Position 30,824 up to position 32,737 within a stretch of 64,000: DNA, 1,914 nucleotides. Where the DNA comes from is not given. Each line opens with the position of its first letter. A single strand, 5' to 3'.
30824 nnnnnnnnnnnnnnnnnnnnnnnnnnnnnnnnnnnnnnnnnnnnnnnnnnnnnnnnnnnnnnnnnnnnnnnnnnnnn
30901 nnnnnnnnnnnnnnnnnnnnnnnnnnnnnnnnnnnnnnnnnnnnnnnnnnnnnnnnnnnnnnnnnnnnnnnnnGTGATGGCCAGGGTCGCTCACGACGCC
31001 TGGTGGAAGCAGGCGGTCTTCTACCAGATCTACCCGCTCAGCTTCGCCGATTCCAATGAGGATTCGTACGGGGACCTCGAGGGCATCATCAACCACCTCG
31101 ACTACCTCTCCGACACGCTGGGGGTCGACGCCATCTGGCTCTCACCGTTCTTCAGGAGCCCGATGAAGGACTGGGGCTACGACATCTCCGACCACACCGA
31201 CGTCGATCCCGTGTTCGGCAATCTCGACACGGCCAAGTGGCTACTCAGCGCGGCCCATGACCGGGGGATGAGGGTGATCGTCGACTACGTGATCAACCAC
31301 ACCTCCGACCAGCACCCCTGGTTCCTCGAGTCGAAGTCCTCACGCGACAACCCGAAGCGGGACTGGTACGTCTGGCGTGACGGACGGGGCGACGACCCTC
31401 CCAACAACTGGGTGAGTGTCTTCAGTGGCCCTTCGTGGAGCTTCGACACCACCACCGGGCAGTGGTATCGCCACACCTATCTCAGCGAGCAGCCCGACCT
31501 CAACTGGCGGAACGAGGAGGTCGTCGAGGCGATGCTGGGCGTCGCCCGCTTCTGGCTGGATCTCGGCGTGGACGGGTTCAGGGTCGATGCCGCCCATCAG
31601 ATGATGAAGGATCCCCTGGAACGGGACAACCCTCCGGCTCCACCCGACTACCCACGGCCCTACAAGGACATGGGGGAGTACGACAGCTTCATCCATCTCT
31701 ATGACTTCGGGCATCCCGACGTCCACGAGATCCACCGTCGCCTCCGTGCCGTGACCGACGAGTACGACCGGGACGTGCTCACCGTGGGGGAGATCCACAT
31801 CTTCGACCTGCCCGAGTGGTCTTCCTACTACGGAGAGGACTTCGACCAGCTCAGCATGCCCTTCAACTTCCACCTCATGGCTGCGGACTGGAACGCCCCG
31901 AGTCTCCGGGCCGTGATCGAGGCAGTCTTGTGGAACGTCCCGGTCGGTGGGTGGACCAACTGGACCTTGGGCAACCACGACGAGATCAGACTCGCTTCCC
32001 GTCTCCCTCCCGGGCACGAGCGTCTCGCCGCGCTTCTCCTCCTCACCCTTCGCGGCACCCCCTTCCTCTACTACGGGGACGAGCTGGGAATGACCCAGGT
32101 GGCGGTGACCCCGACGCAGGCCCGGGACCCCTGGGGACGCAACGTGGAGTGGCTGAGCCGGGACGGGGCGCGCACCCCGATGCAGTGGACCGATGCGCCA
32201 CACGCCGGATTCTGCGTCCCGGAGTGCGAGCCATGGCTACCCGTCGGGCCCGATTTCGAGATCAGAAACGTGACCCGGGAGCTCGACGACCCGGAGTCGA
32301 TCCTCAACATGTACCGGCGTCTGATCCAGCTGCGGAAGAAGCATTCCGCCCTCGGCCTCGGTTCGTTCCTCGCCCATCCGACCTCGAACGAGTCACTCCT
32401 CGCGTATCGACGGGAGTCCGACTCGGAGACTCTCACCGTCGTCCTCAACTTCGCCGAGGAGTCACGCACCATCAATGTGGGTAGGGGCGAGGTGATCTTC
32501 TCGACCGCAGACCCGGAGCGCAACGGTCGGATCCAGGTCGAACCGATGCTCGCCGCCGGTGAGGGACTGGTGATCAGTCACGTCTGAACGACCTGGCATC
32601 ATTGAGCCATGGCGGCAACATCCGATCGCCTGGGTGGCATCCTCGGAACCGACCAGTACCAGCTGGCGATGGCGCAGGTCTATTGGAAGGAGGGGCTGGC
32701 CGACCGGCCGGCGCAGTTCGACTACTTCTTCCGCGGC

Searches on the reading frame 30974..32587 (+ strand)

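Call 80: search_protein_families(library=pfam, proteins=[window:30974-32587:+], max_evalue=0.00001)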
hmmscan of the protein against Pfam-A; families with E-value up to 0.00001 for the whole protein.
window:30974-32587:+ (537 aa): 2 families
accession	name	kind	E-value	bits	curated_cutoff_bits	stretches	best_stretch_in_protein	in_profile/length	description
PF00128.31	Alpha-amylase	-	7.4e-125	418.1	22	1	18-460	1-443/446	Alpha amylase, catalytic domain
PF11941.14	DUF3459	-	3e-10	40.8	22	1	446-521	1-81/90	Domain of unknown function (DUF3459)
